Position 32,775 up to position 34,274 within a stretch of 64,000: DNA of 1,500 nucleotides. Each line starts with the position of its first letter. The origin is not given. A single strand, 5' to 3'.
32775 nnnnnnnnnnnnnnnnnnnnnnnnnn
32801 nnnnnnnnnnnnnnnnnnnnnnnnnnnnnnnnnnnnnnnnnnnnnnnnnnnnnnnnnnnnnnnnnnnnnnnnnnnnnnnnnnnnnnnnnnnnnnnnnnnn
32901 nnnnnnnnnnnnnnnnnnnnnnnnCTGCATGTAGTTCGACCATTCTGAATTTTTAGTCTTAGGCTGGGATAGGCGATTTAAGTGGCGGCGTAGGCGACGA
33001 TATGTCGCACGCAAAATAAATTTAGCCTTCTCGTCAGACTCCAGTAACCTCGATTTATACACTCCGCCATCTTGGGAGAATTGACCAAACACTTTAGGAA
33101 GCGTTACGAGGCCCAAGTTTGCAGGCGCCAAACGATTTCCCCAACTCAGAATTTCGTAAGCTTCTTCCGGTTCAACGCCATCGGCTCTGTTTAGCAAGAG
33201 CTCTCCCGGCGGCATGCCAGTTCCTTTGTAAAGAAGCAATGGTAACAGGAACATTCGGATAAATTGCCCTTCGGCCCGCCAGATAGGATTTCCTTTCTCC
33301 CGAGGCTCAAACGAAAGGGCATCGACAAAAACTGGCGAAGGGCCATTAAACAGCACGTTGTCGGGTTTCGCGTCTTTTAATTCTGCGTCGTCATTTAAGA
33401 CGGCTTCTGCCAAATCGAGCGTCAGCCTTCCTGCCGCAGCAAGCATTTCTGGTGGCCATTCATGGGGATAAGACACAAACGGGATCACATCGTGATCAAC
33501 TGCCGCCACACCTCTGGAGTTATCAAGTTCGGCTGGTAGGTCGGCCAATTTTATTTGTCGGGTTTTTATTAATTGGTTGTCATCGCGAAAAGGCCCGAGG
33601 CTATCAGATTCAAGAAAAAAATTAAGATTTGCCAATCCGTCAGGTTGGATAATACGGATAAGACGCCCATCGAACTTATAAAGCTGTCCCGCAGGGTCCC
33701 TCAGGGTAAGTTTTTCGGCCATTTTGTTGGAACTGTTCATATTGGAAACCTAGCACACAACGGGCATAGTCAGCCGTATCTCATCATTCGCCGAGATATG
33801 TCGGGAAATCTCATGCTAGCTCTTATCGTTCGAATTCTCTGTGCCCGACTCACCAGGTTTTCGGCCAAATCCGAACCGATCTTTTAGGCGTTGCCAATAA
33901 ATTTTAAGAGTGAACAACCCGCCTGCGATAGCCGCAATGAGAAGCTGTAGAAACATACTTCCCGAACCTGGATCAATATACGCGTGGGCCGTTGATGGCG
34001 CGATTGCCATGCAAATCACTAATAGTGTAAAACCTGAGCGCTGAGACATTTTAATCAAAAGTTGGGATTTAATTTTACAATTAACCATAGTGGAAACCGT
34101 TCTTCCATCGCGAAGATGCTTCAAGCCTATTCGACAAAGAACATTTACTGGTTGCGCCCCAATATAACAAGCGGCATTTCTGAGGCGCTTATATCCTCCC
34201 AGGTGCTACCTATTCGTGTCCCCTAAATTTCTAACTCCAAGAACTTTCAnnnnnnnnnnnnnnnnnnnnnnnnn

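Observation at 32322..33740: Kinase-like domain fused to a SAM methyltransferase: a possible WbdD-style chain-capping enzyme in reversed domain order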

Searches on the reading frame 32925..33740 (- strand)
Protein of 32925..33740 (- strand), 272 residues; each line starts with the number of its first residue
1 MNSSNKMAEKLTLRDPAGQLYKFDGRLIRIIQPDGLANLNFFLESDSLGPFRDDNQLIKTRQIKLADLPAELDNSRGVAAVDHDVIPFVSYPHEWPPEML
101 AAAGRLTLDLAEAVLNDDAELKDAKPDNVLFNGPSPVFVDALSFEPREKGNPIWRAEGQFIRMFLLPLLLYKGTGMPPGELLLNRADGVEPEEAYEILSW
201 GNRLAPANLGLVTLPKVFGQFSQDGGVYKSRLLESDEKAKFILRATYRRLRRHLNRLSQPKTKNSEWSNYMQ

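Call 29: search_solved_structures(query=A2, max_evalue=10, show_alignments=3)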
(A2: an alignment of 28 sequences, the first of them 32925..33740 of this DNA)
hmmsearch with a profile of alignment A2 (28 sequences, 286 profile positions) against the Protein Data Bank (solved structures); distinct sequences matched with E-value up to 10: 1.
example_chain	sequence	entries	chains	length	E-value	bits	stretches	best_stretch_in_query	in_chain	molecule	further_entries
7yh8_A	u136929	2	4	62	0.52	12.5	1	239-268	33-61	L-19437 | D-binder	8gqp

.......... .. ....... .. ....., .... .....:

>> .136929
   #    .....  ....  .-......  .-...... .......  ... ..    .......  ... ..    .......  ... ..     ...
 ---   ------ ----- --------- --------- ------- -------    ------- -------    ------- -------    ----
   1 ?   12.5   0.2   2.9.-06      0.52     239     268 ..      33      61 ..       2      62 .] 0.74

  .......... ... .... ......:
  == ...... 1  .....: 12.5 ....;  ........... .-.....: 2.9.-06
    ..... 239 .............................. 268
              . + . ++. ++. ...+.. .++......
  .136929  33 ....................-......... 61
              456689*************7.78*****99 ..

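Call 30: search_protein_families(library=pfam, alignment_id=A2, max_evalue=10)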
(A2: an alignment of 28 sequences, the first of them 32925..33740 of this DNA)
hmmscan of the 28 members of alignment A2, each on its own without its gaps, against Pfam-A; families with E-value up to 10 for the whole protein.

A. member 1, window:32925-33740:- (272 aa): 0 families

B. families by the number of members that match (of 28 scanned): 5 families
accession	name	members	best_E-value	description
PF01636.29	APH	3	0.0096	Phosphotransferase enzyme family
PF17630.7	DUF5511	2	0.15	Family of unknown function (DUF5511)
PF19974.5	TCAD9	1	0.075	Ternary complex associated domain 9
PF22554.1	Chap-C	1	0.096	TY-Chap C-terminal domain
PF13343.11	SBP_bac_6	1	0.17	Bacterial extracellular solute-binding protein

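Call 34: predict_structure(alignment_id=A2)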
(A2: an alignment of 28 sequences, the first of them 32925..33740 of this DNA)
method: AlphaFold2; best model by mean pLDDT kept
length: 272 residues; sequences in the alignment: 28
mean_pLDDT: 89.1   pTM: 0.88
mean pLDDT of the five models: 89.1, 87.9, 87.8, 86.6, 85.5
residues with pLDDT >= 90: 200; 70-90: 42; 50-70: 28; < 50: 2
segments of 3 or more residues with pLDDT < 50: none
pLDDT, mean of each block of 10 residues (from residue 1): 66 75 92 95 97 97 93 89 89 91 97 97 94 92 95 95 97 91 90 95 93 89 62 95 98 90 57 54
secondary structure, 60 per line:
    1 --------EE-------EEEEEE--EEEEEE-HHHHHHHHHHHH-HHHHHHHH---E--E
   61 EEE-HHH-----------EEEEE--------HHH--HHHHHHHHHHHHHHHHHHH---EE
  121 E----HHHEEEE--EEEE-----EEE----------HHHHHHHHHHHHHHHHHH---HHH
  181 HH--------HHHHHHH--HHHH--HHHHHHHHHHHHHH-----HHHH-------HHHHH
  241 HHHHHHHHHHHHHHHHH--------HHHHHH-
elements in order: E18-23 E26-31 H33-44 H46-53 E60-63 E79-83 H97-115 E119-121 E129-132 E135-138 E144-146 H157-174 H178-182 H191-197 H200-203 H206-219 H225-228 H236-257 H266-271

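Call 37: fold_search(model_id=the predicted structure, library=pdb)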
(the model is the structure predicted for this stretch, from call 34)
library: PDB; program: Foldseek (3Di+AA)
matches with E <= 10: 1997; with E <= 0.001: 572
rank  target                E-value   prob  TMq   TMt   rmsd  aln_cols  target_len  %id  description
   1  5cvf                  1.2e-05  1.00  0.41  0.35  12.3       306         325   12  Crystal Structure of CK2alpha with Compound 5 bound (released 2016-07-27)
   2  5csh_B                1.6e-05  1.00  0.44  0.38   9.6       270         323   12  Crystal Structure of CK2alpha with Compound 4 bound (released 2016-07-27)
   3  5moh                  2.2e-05  1.00  0.45  0.39  11.7       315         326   12  Crystal structure of CK2alpha with ZT0583 bound. (released 2017-05-24)
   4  6ra5_B                2.2e-05  1.00  0.36  0.35  13.0       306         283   14  Human tnik in complex with compound 9 (released 2020-05-06)
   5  3kn6_B                2.4e-05  1.00  0.42  0.40  15.6       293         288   11  Crystal structure of the C-terminal kinase domain of MSK1 (released 2010-04-21)
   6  2zjw                  2.5e-05  1.00  0.43  0.36  12.2       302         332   10  Crystal structure of human CK2 alpha complexed with Ellagic acid (released 2009-03-17)
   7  6ise_A                2.6e-05  1.00  0.41  0.36  12.6       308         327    9  Crystal structure of AMPPNP bound CK2 alpha from C. neoformans (released 2019-11-20)
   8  7i8a                  2.8e-05  1.00  0.46  0.40  11.3       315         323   10  Crystal Structure of 54f bound to CK2a (released 2026-01-14)
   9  6l22                  2.8e-05  1.00  0.42  0.36  12.8       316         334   11  Crystal structure of CK2a1 H115Y with hematein (released 2020-02-26)
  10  3mb6                  3.1e-05  1.00  0.41  0.35  12.5       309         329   12  Human CK2 catalytic domain in complex with a difurane derivative inhibitor (CPA) (released 2010-05-05)
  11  3kn5_B                3.1e-05  1.00  0.42  0.40  15.7       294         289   12  Crystal structure of the C-terminal kinase domain of msk1 in complex with AMP-PNP (released 2010-04-21)
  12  4py1                  3.1e-05  1.00  0.36  0.34  11.6       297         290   12  Crystal structure of Tyk2 in complex with compound 15, 6-((2,5-dimethoxyphenyl)thio)-3-(1-methyl-1H-pyrazol-4-yl)-[1,2,4 (released 2014-09-03)
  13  5mot                  3.7e-05  1.00  0.42  0.36  12.5       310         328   12  Crystal structure of CK2alpha with ZT0627 bound (released 2017-05-24)
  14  1pjk                  3.7e-05  1.00  0.43  0.37  12.1       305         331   11  Crystal Structure of a C-terminal deletion mutant of human protein kinase CK2 catalytic subunit (released 2003-06-24)
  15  5ouu_A                3.9e-05  1.00  0.44  0.38   9.8       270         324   12  The crystal structure of CK2alpha in complex with compound 22 (released 2018-02-28)
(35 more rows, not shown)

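Call 52: search_protein_representatives(alignment_id=A2)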
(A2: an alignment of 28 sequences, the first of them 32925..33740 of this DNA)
Query: 28 sequences, 286 profile positions. Proteins with E-value up to 0.001 (for the whole library): 4120; up to 1e-10: 3131; up to 1e-30: 1012. The best 150 are listed.
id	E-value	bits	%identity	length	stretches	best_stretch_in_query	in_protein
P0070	1.3e-118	411.6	-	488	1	9-285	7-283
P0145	1.4e-116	405.0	-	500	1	8-285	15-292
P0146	2.8e-116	404.0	-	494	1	8-285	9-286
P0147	2.9e-114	397.3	-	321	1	12-286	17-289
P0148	3.8e-108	377.3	-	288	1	13-286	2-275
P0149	2.8e-105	367.9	-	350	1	14-269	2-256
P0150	4.4e-103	360.7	-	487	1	11-285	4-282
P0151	5.9e-103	360.2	-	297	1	12-286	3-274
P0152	1.4e-102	359.1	-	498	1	9-285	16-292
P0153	1.1e-100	352.7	-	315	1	13-285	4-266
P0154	1.3e-100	352.6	-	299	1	13-285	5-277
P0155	9.7e-100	349.7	-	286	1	8-276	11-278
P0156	1.0e-99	349.6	-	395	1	10-285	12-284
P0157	3.9e-99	347.7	-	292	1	12-286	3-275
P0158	5.1e-99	347.3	-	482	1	9-285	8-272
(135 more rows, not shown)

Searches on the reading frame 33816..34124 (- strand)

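Call 36: search_protein_families(library=pfam, proteins=[window:33816-34124:-], max_evalue=1)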
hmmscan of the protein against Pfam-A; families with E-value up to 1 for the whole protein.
window:33816-34124:- (102 aa): 1 family
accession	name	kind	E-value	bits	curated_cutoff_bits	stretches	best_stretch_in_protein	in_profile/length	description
PF02456.21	Adeno_IVa2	-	0.025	13.9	21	1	1-47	206-251/370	Adenovirus IVa2 protein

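Call 38: search_protein_families(library=ncbifam, proteins=[window:33816-34124:-], max_evalue=0.00001)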
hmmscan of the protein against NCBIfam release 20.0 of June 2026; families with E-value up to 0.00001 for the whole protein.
window:33816-34124:- (102 aa): 0 families

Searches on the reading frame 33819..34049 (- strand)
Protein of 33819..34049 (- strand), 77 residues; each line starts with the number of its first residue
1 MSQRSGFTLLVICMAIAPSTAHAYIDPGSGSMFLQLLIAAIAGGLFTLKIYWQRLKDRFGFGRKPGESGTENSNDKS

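Call 71: find_homologous_proteins(query=A3, max_evalue=0.001)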
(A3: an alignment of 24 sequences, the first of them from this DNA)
Query A3 (24 sequences) (77 aa, profile of the alignment): 6836 proteins with E <= 0.001 among 8000 candidates; the best 120 are listed.
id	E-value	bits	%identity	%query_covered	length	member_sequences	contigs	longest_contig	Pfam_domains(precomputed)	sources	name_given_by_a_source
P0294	1.0e-22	97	-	-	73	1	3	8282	-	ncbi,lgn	-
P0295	1.1e-22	97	35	68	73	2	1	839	-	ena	-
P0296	1.2e-22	97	-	-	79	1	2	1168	-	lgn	-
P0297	1.3e-22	97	35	68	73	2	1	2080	-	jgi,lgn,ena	jgi:hypothetical protein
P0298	1.9e-22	96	37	68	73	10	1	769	-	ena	-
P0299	2.9e-22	96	33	66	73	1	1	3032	-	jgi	jgi:hypothetical protein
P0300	3.0e-22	96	42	62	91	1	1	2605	-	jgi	jgi:hypothetical protein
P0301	3.5e-22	96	35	68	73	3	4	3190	-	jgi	jgi:hypothetical protein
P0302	3.8e-22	96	35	68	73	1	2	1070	-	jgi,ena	jgi:hypothetical protein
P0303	5.1e-22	95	37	68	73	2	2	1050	-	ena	-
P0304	5.5e-22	95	37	68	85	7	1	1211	-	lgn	-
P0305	6.8e-22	95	-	-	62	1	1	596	-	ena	-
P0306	6.9e-22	95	-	-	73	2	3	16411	-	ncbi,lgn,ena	-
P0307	7.0e-22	95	35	68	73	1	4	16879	-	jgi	jgi:NADH:ubiquinone oxidoreductase subunit H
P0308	7.3e-22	95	-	-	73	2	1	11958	-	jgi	jgi:hypothetical protein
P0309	7.7e-22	95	40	52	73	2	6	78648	-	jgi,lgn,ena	-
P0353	2.2e-21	93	-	-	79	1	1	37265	-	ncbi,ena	-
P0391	4.3e-21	92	48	38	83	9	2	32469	-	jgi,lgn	jgi:hypothetical protein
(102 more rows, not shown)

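Call 76: find_encoding_contigs(protein=P0309, flank=5000, max_places=2)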
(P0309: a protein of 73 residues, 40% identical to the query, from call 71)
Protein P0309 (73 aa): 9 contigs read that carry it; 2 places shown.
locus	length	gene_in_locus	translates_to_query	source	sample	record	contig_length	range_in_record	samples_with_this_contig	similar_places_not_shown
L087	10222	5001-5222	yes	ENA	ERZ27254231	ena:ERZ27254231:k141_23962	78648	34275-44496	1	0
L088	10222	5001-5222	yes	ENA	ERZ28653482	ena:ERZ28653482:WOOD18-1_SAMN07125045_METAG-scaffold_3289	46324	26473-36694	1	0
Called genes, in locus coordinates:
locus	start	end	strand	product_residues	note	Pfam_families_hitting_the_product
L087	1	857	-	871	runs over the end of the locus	PF12704:MacB_PCD, PF02687:FtsX, PF12704:MacB_PCD, PF02687:FtsX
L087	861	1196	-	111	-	PF13463:HTH_27 (weak), PF03551:PadR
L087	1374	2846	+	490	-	PF00005:ABC_tran, PF13304:AAA_21 (faint), PF00005:ABC_tran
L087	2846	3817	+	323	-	PF02653:BPD_transp_2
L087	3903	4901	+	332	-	PF00532:Peripla_BP_1, PF13407:Peripla_BP_4, PF13458:Peripla_BP_6 (weak)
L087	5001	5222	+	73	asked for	-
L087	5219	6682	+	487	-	PF13489:Methyltransf_23, PF08241:Methyltransf_11, PF08242:Methyltransf_12 (weak), PF13649:Methyltransf_25 (weak)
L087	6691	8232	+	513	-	PF00884:Sulfatase, PF01663:Phosphodiest (weak)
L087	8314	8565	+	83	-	-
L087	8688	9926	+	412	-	PF00278:Orn_DAP_Arg_deC, PF02784:Orn_Arg_deC_N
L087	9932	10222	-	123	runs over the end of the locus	PF11412:DsbD_N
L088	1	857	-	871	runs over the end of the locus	PF12704:MacB_PCD, PF02687:FtsX, PF12704:MacB_PCD, PF02687:FtsX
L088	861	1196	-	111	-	PF13463:HTH_27 (weak), PF03551:PadR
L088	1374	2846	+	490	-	PF00005:ABC_tran, PF13304:AAA_21 (faint), PF00005:ABC_tran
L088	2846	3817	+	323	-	PF02653:BPD_transp_2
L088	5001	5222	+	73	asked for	-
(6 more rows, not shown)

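Call 77: find_encoding_contigs(protein=P0353, flank=5000, max_places=1)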
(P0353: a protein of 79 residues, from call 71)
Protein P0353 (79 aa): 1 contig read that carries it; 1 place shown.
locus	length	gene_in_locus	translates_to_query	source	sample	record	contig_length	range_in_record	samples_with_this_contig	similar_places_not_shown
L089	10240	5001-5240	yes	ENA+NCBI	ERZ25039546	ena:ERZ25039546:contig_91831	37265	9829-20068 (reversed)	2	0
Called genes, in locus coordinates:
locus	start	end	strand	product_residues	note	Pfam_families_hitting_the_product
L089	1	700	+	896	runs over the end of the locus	PF12704:MacB_PCD, PF02687:FtsX, PF12704:MacB_PCD, PF02687:FtsX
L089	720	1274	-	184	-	-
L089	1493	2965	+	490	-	PF00005:ABC_tran, PF13304:AAA_21 (faint), PF00005:ABC_tran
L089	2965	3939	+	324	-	PF02653:BPD_transp_2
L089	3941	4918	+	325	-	PF00532:Peripla_BP_1, PF13407:Peripla_BP_4, PF13458:Peripla_BP_6 (weak)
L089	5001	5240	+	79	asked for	-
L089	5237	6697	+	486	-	PF13489:Methyltransf_23, PF08241:Methyltransf_11, PF08242:Methyltransf_12, PF13649:Methyltransf_25 (weak)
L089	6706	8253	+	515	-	PF00884:Sulfatase, PF01663:Phosphodiest (weak)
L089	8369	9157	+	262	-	PF02616:SMC_ScpA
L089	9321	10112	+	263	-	PF04079:SMC_ScpB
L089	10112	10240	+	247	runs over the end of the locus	PF01479:S4, PF00849:PseudoU_synth_2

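Call 78: find_encoding_contigs(protein=P0391, flank=5000, max_places=1)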
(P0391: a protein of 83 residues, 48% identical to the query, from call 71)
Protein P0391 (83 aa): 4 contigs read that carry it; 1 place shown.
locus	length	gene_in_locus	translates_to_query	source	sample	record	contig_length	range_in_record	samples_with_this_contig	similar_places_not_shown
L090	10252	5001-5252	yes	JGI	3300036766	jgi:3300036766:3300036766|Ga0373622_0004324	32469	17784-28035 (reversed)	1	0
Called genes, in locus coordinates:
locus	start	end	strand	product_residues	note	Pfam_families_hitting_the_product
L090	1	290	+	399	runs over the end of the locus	PF13439:Glyco_transf_4, PF13579:Glyco_trans_4_4 (weak), PF00534:Glycos_transf_1 (weak), PF13692:Glyco_trans_1_4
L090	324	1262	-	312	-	-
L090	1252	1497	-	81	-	PF00550:PP-binding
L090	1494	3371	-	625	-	PF21211:FkbH_N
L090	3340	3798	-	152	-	PF13669:Glyoxalase_4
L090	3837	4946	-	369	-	-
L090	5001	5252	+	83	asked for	-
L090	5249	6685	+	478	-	-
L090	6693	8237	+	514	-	PF00884:Sulfatase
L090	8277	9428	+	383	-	PF00535:Glycos_transf_2, PF10111:Glyco_tranf_2_2 (weak), PF13641:Glyco_tranf_2_3, PF13632:Glyco_trans_2_3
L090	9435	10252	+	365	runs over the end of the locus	PF13439:Glyco_transf_4, PF13579:Glyco_trans_4_4, PF00534:Glycos_transf_1, PF13692:Glyco_trans_1_4, PF13524:Glyco_trans_1_2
